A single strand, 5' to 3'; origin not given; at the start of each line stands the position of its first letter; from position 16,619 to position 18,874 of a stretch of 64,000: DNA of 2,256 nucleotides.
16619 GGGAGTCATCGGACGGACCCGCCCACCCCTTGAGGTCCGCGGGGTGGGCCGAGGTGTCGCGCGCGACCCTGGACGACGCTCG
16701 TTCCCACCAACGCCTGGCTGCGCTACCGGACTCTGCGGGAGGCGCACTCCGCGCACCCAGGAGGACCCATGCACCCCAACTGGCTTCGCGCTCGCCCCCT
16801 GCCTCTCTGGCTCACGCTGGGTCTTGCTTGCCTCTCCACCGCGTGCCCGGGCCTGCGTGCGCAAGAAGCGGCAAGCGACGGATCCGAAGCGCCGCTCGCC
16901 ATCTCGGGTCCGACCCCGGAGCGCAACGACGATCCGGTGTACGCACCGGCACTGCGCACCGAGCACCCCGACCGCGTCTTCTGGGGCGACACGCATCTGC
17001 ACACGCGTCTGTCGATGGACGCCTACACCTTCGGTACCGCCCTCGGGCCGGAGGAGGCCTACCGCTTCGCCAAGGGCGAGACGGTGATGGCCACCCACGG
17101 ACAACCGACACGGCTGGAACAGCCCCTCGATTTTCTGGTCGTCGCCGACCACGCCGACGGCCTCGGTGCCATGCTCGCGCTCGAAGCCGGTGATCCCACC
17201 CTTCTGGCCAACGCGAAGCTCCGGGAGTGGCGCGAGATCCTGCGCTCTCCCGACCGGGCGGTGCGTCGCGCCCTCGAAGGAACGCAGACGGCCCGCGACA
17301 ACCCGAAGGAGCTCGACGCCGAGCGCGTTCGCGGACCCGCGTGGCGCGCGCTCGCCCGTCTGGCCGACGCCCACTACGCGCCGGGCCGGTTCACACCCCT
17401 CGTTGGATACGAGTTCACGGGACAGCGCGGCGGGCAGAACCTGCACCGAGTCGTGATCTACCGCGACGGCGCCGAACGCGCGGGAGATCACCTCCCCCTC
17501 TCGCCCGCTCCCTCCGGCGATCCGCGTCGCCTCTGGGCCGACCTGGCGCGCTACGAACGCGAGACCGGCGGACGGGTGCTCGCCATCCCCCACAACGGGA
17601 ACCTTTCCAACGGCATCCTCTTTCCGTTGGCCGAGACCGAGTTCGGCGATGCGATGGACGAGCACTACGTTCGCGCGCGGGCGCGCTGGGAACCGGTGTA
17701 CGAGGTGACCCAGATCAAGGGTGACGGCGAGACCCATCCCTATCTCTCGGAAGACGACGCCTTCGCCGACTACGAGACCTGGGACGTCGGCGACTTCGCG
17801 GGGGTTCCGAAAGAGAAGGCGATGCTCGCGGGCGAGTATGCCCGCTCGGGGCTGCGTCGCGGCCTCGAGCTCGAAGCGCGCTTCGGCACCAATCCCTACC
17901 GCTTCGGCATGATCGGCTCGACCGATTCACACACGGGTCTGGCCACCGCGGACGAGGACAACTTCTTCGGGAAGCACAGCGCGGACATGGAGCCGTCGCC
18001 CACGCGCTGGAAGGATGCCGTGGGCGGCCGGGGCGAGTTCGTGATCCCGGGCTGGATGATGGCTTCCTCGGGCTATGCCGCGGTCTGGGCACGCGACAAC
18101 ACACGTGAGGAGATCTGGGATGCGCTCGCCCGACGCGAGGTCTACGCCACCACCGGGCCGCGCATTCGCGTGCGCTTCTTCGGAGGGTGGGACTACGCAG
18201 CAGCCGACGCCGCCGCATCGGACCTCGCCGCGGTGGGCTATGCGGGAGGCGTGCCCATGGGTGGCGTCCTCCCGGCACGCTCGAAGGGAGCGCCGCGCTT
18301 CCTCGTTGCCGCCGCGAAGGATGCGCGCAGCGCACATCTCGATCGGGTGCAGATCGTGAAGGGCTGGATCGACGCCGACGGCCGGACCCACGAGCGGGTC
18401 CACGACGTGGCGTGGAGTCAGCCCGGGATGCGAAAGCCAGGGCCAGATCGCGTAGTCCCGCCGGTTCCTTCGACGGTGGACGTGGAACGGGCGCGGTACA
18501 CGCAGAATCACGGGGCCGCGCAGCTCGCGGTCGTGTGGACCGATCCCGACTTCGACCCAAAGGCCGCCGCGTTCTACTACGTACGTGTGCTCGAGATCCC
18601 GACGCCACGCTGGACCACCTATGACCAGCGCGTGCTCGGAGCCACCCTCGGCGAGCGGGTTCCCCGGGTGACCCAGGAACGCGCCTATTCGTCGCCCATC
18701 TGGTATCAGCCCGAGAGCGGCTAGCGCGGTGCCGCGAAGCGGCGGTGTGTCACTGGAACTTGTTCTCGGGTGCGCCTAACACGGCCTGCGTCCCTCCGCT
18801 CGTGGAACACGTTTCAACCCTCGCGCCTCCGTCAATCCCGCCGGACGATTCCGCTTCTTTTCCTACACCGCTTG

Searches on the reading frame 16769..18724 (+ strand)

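Call 15: search_protein_families(library=pfam, proteins=[window:16769-18724:+], max_evalue=0.001)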
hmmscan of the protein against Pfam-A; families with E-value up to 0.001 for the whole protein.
window:16769-18724:+ (651 aa): 1 family
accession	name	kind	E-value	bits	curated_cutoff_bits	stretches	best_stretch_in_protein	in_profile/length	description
PF12228.14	DUF3604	-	1.4e-233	777.2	20.4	1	67-648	3-591/591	Protein of unknown function (DUF3604)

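Call 60: search_protein_families(library=ncbifam, proteins=[window:16769-18724:+], max_evalue=0.001)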
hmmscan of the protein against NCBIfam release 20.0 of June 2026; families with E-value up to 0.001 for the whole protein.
window:16769-18724:+ (651 aa): 0 families
